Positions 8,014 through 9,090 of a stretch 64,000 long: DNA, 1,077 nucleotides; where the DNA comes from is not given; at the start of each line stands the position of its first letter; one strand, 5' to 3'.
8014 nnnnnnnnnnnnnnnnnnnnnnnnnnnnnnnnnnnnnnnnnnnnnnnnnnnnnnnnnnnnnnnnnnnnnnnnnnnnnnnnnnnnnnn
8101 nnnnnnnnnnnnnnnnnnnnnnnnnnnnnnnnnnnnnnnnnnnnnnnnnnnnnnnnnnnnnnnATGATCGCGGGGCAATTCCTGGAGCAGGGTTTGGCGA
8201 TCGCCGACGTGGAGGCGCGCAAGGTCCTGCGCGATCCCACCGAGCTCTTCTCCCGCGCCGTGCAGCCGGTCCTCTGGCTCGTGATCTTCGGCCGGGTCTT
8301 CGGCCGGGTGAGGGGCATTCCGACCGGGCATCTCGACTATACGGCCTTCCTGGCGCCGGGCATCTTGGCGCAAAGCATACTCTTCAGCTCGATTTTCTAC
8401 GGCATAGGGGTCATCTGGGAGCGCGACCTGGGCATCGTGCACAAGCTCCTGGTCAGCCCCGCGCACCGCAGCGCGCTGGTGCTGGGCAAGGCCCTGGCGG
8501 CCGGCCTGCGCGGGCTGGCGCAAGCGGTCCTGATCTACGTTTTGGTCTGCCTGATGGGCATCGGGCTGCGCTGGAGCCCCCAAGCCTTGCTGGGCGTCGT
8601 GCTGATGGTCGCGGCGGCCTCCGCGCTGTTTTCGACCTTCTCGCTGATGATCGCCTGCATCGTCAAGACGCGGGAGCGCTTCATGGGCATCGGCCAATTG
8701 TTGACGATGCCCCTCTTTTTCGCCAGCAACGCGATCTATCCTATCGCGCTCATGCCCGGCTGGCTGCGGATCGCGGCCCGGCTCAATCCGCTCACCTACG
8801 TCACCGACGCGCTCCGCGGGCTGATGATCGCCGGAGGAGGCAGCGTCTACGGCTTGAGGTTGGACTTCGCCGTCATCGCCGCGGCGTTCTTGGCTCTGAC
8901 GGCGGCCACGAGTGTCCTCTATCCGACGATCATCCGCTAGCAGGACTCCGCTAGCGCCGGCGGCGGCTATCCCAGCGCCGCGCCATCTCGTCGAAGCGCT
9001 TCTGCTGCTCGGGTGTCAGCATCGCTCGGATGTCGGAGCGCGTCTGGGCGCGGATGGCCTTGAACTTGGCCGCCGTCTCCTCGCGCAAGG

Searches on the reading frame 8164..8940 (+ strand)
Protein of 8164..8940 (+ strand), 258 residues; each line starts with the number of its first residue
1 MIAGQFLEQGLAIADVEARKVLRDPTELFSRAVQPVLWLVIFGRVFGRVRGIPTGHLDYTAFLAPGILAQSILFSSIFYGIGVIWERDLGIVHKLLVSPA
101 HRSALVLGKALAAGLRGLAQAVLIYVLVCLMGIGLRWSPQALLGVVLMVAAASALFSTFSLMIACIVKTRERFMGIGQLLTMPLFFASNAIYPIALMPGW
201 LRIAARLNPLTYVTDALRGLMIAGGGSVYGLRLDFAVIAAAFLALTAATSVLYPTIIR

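Call 56: find_encoding_contigs(protein=window:8164-8940:+, flank=10000, max_places=1)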
Protein window:8164-8940:+ (258 aa): 5 contigs read that carry it; 1 place shown.
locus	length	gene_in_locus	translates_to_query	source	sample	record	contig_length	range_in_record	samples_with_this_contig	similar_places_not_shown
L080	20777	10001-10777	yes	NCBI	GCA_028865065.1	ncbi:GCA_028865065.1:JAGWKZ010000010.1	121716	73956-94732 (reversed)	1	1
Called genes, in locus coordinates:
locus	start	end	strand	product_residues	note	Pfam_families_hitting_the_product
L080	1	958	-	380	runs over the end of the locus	PF00195:Chal_sti_synt_N, PF08392:FAE1_CUT1_RppA, PF08545:ACP_syn_III, PF02797:Chal_sti_synt_C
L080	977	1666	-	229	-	PF01590:GAF, PF13185:GAF_2, PF13492:GAF_3 (weak)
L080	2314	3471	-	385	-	PF12704:MacB_PCD (weak), PF02687:FtsX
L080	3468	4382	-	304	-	PF25881:HH_YBHG (weak), PF25876:HH_MFP_RND (weak)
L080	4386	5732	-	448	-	PF02321:OEP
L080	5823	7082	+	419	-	PF00083:Sugar_tr, PF07690:MFS_1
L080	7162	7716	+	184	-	PF13442:Cytochrome_CBB3, PF00034:Cytochrom_C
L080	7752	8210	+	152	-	-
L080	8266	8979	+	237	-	-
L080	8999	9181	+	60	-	-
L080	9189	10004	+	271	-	PF00005:ABC_tran, PF13304:AAA_21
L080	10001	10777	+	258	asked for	PF01061:ABC2_membrane, PF12698:ABC2_membrane_3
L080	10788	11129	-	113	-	-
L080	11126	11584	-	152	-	PF13490:zf-HC2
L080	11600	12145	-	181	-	PF07638:Sigma70_ECF (weak), PF04542:Sigma70_r2, PF08281:Sigma70_r4_2, PF04545:Sigma70_r4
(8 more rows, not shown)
